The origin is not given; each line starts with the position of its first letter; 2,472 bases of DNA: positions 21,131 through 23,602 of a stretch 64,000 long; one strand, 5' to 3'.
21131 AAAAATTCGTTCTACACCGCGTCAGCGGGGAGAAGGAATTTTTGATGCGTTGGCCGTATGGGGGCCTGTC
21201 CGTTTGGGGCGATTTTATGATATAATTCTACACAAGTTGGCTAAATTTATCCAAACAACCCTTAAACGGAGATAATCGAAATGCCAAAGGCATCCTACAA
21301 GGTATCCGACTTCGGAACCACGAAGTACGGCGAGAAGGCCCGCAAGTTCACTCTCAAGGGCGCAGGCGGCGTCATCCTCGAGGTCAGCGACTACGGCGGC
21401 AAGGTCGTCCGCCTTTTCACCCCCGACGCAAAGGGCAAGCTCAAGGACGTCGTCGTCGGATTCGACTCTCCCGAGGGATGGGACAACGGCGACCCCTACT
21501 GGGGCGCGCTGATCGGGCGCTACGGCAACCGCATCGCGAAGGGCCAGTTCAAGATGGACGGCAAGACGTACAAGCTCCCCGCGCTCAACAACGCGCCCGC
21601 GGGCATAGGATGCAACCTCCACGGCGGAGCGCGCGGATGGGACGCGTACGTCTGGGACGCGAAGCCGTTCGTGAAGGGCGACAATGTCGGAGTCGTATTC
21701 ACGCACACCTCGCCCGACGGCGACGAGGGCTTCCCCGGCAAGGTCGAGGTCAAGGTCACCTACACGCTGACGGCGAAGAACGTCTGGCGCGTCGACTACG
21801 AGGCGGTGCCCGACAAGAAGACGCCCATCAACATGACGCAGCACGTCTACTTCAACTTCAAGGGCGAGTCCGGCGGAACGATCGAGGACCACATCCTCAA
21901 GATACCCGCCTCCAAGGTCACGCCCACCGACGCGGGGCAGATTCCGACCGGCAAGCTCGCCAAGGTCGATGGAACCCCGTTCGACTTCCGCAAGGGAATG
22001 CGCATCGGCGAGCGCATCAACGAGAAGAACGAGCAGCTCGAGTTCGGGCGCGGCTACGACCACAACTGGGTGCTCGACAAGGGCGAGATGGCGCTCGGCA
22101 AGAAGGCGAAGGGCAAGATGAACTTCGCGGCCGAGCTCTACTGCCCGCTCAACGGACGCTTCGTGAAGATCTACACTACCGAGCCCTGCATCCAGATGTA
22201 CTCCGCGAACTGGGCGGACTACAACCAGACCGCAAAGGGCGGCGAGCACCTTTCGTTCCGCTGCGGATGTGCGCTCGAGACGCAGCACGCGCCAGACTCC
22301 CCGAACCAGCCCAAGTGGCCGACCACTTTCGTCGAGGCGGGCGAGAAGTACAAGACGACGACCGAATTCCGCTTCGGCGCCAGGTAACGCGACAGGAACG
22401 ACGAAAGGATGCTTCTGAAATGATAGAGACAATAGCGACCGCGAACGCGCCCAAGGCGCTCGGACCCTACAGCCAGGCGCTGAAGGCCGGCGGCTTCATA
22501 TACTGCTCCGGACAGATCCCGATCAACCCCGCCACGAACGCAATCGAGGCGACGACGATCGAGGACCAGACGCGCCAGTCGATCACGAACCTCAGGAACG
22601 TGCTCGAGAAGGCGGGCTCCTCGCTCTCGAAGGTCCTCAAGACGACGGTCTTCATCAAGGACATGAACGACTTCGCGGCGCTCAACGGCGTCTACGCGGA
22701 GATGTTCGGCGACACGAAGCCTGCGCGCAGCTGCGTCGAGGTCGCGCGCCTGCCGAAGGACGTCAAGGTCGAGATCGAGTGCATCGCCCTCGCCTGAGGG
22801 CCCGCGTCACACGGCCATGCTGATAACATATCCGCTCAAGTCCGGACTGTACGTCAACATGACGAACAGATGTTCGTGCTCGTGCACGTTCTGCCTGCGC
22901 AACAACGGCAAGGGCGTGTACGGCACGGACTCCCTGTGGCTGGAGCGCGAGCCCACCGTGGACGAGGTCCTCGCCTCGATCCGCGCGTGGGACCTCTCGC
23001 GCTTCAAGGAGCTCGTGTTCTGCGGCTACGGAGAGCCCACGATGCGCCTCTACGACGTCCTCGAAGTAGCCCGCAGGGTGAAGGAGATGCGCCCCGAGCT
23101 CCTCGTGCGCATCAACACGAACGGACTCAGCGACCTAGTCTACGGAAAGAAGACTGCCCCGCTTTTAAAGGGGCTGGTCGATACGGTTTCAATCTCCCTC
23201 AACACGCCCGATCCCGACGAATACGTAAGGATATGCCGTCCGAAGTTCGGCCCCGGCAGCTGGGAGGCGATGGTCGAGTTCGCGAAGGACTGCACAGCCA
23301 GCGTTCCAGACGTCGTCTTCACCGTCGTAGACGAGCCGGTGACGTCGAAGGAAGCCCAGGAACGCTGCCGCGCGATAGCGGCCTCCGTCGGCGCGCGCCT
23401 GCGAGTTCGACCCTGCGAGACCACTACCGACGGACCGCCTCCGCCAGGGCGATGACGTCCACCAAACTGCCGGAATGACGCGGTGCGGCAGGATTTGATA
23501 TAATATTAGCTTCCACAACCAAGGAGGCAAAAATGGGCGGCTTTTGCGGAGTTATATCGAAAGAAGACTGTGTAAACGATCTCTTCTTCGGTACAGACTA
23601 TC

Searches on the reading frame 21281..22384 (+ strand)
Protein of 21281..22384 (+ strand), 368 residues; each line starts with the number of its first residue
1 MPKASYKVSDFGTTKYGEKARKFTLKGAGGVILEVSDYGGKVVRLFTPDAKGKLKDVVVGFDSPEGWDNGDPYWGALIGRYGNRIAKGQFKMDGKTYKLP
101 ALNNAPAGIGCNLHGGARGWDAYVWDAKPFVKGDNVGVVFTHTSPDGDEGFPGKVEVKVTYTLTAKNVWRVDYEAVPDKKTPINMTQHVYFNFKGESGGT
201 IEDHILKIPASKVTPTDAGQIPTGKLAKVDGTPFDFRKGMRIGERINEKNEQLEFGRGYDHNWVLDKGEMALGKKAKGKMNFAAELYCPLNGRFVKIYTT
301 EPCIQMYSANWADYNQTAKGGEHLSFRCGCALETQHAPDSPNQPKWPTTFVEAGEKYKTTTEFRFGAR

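Call 33: search_protein_families(library=pfam, proteins=[window:21281-22384:+], max_evalue=0.001)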
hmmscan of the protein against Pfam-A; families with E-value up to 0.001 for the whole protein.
window:21281-22384:+ (368 aa): 1 family
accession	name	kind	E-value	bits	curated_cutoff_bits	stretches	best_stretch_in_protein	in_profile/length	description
PF01263.26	Aldose_epim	-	1.2e-80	271.5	27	1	22-364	2-299/299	Aldose 1-epimerase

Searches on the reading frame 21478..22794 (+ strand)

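Call 33: search_protein_families(library=pfam, proteins=[window:21478-22794:+], max_evalue=0.001)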
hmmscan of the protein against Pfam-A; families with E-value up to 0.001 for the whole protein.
window:21478-22794:+ (439 aa): 1 family
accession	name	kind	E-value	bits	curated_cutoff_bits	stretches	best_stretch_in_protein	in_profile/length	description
PF01042.26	Ribonuc_L-PSP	-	7.3e-45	152.3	27.3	1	322-438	2-120/121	Endoribonuclease L-PSP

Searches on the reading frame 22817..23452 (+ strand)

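Call 33: search_protein_families(library=pfam, proteins=[window:22817-23452:+], max_evalue=0.001)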
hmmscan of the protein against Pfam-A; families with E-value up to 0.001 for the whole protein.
window:22817-23452:+ (212 aa): 1 family
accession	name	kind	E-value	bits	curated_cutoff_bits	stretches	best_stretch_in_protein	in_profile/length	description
PF04055.27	Radical_SAM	-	1.8e-16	61.2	29.5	1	13-170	1-148/166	Radical SAM superfamily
